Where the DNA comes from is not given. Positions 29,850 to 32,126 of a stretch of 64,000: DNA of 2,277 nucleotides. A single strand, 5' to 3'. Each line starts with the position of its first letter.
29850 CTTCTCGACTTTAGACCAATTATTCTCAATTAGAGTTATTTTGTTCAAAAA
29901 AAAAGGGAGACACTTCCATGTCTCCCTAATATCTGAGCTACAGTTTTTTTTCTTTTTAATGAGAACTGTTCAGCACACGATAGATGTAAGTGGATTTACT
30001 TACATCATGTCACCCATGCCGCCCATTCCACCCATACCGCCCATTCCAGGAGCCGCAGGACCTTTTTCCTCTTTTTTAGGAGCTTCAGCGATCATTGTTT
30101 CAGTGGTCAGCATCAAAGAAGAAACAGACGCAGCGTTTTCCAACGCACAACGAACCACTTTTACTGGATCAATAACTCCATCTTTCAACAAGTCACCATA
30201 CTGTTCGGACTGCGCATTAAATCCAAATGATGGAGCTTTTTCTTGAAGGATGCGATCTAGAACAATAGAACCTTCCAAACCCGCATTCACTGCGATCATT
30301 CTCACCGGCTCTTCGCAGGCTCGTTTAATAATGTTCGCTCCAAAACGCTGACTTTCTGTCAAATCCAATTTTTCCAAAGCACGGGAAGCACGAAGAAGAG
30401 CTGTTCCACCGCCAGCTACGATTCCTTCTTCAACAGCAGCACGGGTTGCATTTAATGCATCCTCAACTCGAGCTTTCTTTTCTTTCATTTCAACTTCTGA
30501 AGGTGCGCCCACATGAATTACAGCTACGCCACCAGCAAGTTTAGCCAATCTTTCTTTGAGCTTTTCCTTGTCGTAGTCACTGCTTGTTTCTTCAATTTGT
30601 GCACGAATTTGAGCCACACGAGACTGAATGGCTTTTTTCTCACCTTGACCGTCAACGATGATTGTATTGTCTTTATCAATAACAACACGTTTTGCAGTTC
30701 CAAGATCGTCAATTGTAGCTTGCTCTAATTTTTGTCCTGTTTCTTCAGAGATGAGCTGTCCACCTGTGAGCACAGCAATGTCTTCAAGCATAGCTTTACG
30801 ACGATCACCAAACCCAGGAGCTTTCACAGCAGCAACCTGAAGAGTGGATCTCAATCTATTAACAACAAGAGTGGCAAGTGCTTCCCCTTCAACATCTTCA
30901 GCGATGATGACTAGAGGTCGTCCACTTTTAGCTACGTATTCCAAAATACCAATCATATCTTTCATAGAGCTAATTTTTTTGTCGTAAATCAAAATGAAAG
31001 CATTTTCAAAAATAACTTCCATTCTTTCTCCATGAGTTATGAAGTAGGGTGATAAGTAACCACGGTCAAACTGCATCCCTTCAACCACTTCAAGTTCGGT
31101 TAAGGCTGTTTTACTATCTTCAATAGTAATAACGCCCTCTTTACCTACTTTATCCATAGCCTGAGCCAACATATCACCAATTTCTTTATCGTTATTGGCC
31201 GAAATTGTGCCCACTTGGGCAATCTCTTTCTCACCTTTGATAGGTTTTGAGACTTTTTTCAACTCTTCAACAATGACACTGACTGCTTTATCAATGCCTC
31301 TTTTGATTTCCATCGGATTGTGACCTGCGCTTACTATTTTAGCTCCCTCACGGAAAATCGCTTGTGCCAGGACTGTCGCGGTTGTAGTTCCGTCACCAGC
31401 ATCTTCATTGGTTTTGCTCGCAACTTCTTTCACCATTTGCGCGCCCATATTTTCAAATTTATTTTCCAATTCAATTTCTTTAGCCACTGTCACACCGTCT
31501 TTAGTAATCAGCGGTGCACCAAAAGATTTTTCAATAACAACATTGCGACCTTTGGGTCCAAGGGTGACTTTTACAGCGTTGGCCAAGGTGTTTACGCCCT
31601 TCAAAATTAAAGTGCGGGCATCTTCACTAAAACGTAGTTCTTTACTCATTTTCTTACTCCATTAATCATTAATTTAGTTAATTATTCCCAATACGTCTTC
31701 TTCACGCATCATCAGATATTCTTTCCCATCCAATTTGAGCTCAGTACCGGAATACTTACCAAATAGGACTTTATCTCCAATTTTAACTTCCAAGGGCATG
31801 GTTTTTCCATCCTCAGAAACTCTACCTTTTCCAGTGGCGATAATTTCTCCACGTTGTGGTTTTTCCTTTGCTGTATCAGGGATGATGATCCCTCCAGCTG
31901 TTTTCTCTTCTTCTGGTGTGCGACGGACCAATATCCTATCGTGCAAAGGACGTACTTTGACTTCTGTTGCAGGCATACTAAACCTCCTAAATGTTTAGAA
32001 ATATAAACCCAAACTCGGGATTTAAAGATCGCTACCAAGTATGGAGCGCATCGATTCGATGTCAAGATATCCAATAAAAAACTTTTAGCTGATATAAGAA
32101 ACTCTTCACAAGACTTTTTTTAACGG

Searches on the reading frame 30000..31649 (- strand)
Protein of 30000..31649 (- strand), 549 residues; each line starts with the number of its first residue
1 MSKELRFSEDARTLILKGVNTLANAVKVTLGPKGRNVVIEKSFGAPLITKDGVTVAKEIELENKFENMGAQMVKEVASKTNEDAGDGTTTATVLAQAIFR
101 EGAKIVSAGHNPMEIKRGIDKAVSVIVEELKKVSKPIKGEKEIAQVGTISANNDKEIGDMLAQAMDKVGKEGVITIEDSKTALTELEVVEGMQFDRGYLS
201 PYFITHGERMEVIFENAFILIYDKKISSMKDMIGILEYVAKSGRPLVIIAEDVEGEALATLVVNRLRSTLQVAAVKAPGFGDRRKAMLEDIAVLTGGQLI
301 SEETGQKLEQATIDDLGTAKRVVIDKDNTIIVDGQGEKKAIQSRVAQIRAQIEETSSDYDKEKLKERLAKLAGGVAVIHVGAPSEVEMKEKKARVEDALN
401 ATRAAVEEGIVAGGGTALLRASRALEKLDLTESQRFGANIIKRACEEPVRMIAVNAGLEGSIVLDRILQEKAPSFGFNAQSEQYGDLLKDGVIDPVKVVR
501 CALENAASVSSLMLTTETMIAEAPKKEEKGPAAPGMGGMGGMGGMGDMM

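Call 9: search_protein_families(library=pfam, proteins=[window:30000-31649:-], max_evalue=0.01)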
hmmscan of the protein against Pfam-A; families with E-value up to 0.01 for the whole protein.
window:30000-31649:- (549 aa): 1 family
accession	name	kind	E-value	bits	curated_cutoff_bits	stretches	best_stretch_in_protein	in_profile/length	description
PF00118.29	Cpn60_TCP1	-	5.4e-76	256.7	34.3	1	22-522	1-488/490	TCP-1/cpn60 chaperonin family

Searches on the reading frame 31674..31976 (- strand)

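Call 9: search_protein_families(library=pfam, proteins=[window:31674-31976:-], max_evalue=0.01)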
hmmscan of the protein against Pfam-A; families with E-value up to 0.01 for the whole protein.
window:31674-31976:- (100 aa): 1 family
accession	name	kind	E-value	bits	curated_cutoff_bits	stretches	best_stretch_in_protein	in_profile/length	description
PF00166.26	Cpn10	-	1.7e-36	124.5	21.1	1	7-99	1-93/93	Chaperonin 10 Kd subunit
